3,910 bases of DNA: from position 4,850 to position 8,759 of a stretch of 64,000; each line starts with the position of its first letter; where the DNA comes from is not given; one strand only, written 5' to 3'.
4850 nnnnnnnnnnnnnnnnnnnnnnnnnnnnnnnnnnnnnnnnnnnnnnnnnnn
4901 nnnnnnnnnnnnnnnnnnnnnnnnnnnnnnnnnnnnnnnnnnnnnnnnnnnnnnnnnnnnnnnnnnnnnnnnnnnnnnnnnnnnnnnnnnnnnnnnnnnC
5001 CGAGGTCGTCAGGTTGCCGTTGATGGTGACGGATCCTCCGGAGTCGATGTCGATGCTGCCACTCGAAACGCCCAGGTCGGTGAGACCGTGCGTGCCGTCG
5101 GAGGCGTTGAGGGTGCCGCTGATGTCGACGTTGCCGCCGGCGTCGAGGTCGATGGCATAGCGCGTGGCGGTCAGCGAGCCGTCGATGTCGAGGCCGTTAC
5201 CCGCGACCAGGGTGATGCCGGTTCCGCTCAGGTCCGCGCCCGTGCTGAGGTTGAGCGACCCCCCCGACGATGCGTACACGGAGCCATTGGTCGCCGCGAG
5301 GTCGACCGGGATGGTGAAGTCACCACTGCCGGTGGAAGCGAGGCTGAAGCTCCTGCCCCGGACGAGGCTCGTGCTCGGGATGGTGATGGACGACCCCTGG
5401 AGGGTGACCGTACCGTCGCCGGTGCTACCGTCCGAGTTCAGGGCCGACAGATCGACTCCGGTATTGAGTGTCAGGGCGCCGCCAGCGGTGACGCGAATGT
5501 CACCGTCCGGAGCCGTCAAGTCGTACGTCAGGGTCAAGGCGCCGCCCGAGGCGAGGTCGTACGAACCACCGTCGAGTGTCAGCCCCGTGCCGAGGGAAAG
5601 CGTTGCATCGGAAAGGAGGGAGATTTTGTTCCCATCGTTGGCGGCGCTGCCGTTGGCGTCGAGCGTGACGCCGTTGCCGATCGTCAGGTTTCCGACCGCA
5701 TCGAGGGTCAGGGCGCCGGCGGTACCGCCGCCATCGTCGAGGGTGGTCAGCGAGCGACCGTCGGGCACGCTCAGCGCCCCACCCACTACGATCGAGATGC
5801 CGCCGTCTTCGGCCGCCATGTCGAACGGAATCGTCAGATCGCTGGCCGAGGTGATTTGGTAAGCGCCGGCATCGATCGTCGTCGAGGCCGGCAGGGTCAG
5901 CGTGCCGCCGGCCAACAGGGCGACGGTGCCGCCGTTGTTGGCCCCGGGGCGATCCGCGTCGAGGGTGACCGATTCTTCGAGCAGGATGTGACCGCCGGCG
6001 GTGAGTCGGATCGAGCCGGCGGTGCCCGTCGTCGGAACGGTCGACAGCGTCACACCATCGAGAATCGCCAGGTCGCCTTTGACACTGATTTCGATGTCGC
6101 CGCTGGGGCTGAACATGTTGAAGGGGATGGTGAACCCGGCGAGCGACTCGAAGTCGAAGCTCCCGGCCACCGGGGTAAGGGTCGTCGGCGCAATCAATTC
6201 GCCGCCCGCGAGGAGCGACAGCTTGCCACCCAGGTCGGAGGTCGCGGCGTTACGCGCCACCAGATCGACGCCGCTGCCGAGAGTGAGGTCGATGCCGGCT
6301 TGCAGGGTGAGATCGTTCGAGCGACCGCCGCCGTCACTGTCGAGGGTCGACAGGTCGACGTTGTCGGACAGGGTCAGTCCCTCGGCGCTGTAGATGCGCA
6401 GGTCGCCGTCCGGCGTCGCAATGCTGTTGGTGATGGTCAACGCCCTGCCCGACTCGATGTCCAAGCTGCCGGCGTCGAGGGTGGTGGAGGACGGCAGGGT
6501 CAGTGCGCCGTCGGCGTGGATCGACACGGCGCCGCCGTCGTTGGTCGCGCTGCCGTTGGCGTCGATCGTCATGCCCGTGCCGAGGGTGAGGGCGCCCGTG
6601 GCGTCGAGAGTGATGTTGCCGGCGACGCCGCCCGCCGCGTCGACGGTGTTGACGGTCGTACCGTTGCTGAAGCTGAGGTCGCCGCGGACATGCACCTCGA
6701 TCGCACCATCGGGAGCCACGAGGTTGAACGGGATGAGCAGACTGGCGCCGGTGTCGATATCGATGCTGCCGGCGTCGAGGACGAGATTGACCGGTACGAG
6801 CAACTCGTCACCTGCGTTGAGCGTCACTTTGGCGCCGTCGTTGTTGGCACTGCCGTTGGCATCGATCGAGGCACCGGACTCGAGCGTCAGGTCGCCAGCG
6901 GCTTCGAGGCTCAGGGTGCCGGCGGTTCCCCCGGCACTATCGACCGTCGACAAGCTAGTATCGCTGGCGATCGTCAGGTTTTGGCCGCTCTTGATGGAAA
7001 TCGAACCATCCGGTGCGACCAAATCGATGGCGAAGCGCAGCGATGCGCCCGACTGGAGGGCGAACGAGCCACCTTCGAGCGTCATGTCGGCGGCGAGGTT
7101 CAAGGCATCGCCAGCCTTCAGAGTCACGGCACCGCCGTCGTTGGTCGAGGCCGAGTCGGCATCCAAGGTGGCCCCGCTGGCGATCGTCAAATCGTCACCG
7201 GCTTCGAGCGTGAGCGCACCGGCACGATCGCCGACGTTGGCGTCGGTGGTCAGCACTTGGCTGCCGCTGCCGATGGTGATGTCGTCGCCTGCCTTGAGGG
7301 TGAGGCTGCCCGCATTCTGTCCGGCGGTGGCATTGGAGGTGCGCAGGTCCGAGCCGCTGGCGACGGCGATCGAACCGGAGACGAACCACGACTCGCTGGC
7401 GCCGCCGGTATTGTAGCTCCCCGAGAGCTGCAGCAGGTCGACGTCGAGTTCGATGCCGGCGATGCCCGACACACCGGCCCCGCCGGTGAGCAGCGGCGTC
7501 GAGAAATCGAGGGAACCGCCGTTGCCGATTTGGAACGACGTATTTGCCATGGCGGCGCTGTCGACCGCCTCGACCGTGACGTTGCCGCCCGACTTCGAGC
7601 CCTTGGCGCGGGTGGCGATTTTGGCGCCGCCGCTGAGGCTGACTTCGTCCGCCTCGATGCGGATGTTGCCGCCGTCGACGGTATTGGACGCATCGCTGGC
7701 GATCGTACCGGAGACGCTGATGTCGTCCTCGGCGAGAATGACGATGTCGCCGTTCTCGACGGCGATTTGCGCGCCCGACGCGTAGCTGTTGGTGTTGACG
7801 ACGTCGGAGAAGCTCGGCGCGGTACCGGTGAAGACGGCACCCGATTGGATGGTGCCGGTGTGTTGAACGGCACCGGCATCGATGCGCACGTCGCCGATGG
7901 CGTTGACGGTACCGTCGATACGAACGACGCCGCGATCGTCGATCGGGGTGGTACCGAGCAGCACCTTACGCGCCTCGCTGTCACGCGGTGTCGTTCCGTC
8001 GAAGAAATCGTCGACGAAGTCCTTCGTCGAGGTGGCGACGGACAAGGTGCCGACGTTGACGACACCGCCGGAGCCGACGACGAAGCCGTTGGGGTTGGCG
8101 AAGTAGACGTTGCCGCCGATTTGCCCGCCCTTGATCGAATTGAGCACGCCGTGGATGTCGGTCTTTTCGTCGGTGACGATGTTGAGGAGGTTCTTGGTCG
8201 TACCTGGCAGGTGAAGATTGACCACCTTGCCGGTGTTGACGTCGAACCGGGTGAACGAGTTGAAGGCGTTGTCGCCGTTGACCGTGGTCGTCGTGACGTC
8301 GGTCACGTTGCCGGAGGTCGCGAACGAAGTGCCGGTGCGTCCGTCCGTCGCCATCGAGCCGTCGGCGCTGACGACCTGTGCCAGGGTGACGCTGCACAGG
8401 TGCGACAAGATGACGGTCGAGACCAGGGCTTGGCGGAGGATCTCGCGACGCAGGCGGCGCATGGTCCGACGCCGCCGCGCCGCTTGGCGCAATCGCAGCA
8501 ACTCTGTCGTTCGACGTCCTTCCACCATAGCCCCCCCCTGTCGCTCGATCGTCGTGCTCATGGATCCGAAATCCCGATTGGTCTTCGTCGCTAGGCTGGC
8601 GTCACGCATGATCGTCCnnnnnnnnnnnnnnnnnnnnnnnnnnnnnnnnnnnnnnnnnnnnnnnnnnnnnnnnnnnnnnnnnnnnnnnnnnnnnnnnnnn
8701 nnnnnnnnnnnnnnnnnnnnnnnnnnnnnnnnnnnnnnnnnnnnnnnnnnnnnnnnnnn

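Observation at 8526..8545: G8 homopolymer abutting the tpsA start codon: candidate slipped-strand phase-variation switch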

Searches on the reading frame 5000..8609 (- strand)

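Call 11: search_protein_families(library=pfam, proteins=[window:5000-8609:-], max_evalue=0.01)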
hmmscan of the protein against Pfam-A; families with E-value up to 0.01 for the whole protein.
window:5000-8609:- (1203 aa): 1 family
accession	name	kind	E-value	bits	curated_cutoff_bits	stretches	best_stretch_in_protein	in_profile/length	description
PF05860.19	TPS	-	6.7e-12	46.3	33.5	1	87-330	4-242/252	TPS secretion domain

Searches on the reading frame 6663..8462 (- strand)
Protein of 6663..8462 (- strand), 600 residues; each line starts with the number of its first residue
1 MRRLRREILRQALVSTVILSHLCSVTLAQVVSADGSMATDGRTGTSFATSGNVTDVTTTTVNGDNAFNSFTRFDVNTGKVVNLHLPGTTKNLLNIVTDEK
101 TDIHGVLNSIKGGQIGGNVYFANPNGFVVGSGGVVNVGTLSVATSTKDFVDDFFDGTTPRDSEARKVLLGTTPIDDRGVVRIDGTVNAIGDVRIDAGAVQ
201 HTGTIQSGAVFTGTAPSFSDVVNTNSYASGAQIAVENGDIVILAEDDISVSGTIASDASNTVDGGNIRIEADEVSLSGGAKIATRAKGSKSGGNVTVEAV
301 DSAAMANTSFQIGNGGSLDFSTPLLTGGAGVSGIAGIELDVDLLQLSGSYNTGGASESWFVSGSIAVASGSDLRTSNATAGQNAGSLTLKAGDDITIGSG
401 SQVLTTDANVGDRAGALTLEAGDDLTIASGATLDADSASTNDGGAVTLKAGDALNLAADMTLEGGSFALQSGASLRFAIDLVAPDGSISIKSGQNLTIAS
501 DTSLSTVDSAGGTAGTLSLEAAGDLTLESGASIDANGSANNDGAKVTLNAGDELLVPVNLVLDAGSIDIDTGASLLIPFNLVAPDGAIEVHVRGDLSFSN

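Call 16: find_related_loci(query=window:6663-8462:-, collection=genome_contigs, flank=10000)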
Query window:6663-8462:- (600 aa) in genome_contigs; peptide patterns used: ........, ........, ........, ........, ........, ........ (x = any residue, [..] = any of these).
145 stretches matched a pattern, but none encodes a relative of the query by tblastn (E <= 1e-3).

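Call 21: find_related_loci(query=window:6663-8462:-, collection=metagenome_contigs, flank=10000)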
Query window:6663-8462:- (600 aa) in metagenome_contigs; peptide patterns used: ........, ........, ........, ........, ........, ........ (x = any residue, [..] = any of these).
223 stretches matched a pattern, but none encodes a relative of the query by tblastn (E <= 1e-3).

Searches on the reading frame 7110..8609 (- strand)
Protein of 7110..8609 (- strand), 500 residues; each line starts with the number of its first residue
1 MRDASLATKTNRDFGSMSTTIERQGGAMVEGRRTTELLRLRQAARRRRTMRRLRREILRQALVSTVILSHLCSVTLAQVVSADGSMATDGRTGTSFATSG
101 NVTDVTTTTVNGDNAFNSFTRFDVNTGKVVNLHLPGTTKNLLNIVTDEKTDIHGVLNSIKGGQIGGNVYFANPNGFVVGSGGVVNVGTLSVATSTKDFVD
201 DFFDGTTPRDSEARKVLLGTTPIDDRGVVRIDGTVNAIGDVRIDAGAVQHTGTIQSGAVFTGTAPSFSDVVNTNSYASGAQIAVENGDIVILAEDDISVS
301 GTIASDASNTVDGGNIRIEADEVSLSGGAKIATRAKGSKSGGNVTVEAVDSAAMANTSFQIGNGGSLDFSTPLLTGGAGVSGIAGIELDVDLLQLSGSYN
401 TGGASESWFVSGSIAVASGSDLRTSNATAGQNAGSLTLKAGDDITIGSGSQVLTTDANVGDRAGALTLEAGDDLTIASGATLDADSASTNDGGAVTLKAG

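Call 14: find_homologous_proteins(query=window:7110-8609:-, max_evalue=0.00001)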
Query window:7110-8609:- (500 aa): 8 proteins with E <= 0.00001 among 8000 candidates.
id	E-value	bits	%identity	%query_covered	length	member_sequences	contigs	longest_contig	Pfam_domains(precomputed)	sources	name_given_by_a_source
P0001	1.3e-63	234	41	87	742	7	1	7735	PF13018.12,PF05860.20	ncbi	ncbi:MAG: leukotoxin LktA family filamentous adhesin, partial [Flavobacteriales bacterium]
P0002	9.2e-63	231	47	59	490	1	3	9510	PF05860.20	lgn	-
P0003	1.7e-62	230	41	84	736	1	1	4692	PF05860.20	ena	-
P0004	2.6e-62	229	39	89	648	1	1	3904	PF05860.20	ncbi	ncbi:MAG TPA: leukotoxin LktA family filamentous adhesin, partial [Limnochordia bacterium]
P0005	4.6e-55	206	39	75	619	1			PF05860.20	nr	nr:leukotoxin LktA family filamentous adhesin [Burkholderiales bacterium]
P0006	7.2e-45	172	37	66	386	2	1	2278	PF05860.20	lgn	-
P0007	3.4e-17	81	29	50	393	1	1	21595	PF05860.20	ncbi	-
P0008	8.5e-6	43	26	76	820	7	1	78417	PF05860.20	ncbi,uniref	ncbi:MAG: filamentous hemagglutinin N-terminal domain-containing protein [Nostoc sp.]|uniref:two-par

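Call 25: find_encoding_contigs(protein=P0002, flank=6000, max_places=4)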
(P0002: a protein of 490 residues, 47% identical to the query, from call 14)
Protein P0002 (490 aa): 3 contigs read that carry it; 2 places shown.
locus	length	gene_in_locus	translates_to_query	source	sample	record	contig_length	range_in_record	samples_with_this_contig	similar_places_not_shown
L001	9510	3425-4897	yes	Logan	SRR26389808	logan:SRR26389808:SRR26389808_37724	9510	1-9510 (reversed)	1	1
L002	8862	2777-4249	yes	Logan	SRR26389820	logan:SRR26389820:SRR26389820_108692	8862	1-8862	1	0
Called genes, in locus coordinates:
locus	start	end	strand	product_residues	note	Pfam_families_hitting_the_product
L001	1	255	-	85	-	?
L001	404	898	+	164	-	PF04075:F420H2_quin_red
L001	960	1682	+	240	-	-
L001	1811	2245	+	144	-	PF26512:SOI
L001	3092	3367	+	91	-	PF07277:SapC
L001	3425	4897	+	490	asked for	PF05860:TPS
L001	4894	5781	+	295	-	-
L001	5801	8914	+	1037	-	-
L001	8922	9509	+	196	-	?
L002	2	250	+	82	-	?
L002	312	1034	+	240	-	-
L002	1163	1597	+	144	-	PF26512:SOI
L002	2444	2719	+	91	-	PF07277:SapC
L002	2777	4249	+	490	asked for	PF05860:TPS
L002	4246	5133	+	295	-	-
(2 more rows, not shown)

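Call 26: find_encoding_contigs(protein=P0001, flank=6000, max_places=4)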
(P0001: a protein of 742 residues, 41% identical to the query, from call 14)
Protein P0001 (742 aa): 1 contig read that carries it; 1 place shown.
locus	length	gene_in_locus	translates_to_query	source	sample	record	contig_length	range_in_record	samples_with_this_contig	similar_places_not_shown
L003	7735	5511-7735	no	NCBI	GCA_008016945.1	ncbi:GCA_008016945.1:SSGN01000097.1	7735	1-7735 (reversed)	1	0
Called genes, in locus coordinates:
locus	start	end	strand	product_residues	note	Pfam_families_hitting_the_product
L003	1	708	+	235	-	PF00361:Proton_antipo_M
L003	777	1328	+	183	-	PF28549:NDPSase_N, PF00293:NUDIX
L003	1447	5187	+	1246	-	PF03704:BTAD, PF00211:Guanylate_cyc (weak), PF13191:AAA_16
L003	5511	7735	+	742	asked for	PF13018:ESPR, PF05860:TPS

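Call 27: find_encoding_contigs(protein=P0004, flank=6000, max_places=4)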
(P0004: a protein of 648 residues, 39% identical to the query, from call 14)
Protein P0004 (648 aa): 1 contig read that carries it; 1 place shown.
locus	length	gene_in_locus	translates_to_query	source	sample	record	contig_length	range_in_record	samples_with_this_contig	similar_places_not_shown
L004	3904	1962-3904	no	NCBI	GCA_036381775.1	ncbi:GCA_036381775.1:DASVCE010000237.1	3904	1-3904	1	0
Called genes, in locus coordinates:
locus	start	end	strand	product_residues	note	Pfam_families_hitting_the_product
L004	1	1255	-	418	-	?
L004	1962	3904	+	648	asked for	PF05860:TPS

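Call 28: find_encoding_contigs(protein=P0003, flank=6000, max_places=4)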
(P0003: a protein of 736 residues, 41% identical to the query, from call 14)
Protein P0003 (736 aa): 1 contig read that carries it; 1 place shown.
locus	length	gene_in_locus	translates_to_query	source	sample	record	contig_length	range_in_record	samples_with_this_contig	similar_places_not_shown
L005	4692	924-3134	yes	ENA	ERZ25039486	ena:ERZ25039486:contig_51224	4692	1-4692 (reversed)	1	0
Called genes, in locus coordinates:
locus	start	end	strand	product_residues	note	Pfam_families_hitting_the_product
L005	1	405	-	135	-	?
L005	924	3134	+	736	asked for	PF05860:TPS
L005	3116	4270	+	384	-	-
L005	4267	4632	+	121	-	-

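Call 46: search_protein_representatives(protein=window:7410-8609:-)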
Query: 400 residues. Proteins with E-value up to 0.001 (for the whole library): 2326; up to 1e-10: 649; up to 1e-30: 279. The best 150 are listed.
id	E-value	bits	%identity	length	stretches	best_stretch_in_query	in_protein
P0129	5.8e-81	288.9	48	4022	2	43-367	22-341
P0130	7.1e-77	275.5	49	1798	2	47-354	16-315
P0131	2.4e-75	270.4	44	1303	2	47-359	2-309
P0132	1.9e-72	260.9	47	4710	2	71-371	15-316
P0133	9.8e-68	245.4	44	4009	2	66-370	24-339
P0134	3.1e-67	243.8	40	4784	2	60-366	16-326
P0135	6.2e-67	242.8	41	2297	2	54-367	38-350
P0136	6.4e-67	242.7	43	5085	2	63-364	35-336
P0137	1.4e-66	241.6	42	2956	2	65-382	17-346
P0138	2.6e-66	240.7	45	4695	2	76-372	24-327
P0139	2.7e-66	240.7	42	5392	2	80-367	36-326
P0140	3.6e-66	240.2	44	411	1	47-365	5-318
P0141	1.7e-65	238.0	44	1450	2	84-371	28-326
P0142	1.3e-64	235.1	40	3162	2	44-366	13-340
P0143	3.1e-64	233.9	48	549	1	86-365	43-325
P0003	1.2e-63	231.9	44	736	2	81-378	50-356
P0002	1.4e-63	231.8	46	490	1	68-378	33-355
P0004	6.5e-61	223.0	46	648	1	74-361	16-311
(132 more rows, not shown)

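Call 50: find_encoding_contigs(protein=P0129, flank=8000, max_places=3)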
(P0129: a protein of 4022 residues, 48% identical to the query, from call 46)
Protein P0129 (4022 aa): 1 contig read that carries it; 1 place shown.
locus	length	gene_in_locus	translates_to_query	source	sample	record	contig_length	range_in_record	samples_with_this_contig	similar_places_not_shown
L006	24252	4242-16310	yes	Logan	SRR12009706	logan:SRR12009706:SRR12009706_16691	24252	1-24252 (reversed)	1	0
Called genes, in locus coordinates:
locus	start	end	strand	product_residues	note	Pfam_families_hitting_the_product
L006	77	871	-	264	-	PF02798:GST_N, PF13409:GST_N_2, PF13417:GST_N_3, PF00043:GST_C, PF13410:GST_C_2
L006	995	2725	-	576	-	PF01494:FAD_binding_3, PF07992:Pyr_redox_2 (faint), PF21274:Rng_hyd_C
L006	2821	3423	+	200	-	PF00440:TetR_N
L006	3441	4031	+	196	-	PF02627:CMD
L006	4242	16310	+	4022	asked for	-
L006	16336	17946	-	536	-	PF00849:PseudoU_synth_2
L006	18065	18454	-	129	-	-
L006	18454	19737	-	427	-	PF13646:HEAT_2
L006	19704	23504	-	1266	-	PF13620:CarboxypepD_reg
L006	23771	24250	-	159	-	?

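Call 51: find_encoding_contigs(protein=P0130, flank=8000, max_places=3)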
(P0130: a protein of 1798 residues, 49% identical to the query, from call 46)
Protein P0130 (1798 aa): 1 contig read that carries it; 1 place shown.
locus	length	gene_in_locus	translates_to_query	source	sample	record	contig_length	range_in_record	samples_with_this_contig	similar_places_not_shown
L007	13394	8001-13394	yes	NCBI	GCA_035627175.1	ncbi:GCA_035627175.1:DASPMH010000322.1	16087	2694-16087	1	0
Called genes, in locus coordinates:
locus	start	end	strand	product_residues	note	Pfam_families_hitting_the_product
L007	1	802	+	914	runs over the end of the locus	PF04151:PPC (faint)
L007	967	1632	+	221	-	PF06776:IalB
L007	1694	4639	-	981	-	PF00486:Trans_reg_C, PF13191:AAA_16, PF25199:nSTAND_NTPase5 (faint), PF13401:AAA_22 (faint), PF13424:TPR_12 (faint)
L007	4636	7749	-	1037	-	PF00486:Trans_reg_C, PF13191:AAA_16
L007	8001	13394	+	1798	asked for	PF05860:TPS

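Call 52: find_encoding_contigs(protein=P0131, flank=8000, max_places=3)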
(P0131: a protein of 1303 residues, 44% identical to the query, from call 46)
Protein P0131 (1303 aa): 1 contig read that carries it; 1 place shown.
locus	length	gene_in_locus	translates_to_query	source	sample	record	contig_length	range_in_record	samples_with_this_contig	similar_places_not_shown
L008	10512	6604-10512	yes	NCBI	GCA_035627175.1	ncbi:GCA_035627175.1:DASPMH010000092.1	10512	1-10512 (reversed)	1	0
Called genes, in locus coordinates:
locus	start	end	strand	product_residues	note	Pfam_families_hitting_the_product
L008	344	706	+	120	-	PF01541:GIY-YIG (weak)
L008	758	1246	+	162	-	-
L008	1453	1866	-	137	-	PF08534:Redoxin, PF00085:Thioredoxin (weak), PF00578:AhpC-TSA, PF13098:Thioredoxin_2 (faint)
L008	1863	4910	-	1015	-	PF00486:Trans_reg_C, PF13191:AAA_16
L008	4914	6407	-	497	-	PF00486:Trans_reg_C, PF13191:AAA_16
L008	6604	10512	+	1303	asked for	PF05860:TPS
